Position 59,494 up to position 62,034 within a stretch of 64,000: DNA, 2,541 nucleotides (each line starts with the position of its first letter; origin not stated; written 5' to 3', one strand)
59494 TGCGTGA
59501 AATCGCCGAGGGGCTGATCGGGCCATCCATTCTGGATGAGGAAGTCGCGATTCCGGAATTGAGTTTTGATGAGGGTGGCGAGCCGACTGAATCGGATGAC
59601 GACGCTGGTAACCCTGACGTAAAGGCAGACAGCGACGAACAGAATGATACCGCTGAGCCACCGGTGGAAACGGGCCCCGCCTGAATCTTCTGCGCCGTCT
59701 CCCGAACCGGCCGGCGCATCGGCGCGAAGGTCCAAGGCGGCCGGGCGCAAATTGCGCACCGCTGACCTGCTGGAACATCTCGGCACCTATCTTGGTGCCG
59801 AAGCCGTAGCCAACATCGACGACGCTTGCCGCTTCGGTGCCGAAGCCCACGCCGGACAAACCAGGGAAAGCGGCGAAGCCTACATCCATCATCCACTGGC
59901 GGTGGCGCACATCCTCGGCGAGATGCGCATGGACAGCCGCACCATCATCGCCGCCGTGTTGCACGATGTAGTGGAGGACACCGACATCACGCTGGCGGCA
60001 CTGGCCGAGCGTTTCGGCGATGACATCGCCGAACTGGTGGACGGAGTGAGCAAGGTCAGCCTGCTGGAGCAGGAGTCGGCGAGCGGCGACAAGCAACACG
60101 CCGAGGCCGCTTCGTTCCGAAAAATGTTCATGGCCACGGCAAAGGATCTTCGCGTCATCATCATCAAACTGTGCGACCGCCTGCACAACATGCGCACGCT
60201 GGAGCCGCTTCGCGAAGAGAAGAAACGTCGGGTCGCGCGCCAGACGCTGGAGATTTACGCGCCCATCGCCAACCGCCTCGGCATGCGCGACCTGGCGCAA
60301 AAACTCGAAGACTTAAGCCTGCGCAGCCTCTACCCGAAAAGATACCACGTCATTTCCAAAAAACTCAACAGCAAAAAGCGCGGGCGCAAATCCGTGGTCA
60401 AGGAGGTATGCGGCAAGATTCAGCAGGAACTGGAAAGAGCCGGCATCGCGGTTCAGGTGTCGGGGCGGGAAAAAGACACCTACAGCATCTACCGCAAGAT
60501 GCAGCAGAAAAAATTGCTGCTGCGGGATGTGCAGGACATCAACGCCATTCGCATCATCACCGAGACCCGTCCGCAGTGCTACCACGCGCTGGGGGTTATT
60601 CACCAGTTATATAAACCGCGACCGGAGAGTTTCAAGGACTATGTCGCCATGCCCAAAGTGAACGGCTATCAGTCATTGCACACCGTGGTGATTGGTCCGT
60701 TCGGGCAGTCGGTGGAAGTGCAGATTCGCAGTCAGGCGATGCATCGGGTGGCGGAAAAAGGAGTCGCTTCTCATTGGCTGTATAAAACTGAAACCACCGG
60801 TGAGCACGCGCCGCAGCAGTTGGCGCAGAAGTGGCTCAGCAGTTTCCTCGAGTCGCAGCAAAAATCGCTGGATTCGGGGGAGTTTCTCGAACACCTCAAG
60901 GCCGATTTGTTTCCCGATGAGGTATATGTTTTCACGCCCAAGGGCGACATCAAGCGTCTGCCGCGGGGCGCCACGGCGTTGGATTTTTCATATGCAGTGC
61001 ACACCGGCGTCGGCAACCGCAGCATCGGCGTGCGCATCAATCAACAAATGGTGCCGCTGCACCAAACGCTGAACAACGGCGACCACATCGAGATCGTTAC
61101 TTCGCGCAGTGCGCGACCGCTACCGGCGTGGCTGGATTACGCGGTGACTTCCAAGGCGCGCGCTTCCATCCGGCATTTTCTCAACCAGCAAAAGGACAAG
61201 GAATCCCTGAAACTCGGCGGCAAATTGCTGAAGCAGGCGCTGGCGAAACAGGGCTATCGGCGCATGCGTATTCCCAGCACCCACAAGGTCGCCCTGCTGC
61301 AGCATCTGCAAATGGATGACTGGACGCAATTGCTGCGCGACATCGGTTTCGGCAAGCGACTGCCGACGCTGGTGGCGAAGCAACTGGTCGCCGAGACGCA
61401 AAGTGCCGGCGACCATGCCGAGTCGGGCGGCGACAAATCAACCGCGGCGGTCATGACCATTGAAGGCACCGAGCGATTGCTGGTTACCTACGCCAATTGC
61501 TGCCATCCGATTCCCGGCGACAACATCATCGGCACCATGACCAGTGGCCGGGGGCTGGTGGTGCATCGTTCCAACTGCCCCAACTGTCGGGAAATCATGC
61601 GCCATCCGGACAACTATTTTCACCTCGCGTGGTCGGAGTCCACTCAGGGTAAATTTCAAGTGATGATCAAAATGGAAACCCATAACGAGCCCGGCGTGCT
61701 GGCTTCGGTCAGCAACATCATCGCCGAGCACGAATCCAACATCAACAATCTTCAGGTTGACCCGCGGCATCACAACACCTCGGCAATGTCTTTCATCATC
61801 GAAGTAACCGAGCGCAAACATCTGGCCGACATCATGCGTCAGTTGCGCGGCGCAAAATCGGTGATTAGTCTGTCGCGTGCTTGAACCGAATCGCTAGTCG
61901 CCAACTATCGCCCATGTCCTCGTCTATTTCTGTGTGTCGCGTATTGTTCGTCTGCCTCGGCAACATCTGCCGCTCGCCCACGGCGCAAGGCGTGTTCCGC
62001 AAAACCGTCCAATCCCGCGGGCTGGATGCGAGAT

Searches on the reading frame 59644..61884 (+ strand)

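Call 79: search_protein_families(library=pfam, proteins=[window:59644-61884:+], max_evalue=0.00001)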
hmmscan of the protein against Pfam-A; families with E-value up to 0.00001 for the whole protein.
window:59644-61884:+ (746 aa): 8 families
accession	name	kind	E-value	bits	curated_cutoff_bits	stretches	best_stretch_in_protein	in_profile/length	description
PF13328.12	HD_4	-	2.4e-50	170.7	27.2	1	61-214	1-155/156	HD domain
PF04607.23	RelA_SpoT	-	8.4e-39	132.8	27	1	274-383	1-111/113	Region found in RelA / SpoT proteins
PF02824.27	TGS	-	1e-22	80.4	22.2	1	427-486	1-60/60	TGS domain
PF13291.12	ACT_4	-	1.4e-17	64.6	27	1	668-745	2-80/80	ACT domain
PF19296.4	RelA_AH_RIS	-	2.2e-11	44.6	23.8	1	500-642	4-169/185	RelA/SpoT, AH and RIS domains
PF22629.2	ACT_AHAS_ss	-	2.8e-09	37.5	27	1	676-741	2-66/67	AHAS small subunit-like ACT domain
PF01842.31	ACT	-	2.8e-09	37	27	1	674-735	2-62/66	ACT domain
PF01966.28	HD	-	4.1e-09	37.2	22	1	80-183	1-116/116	HD domain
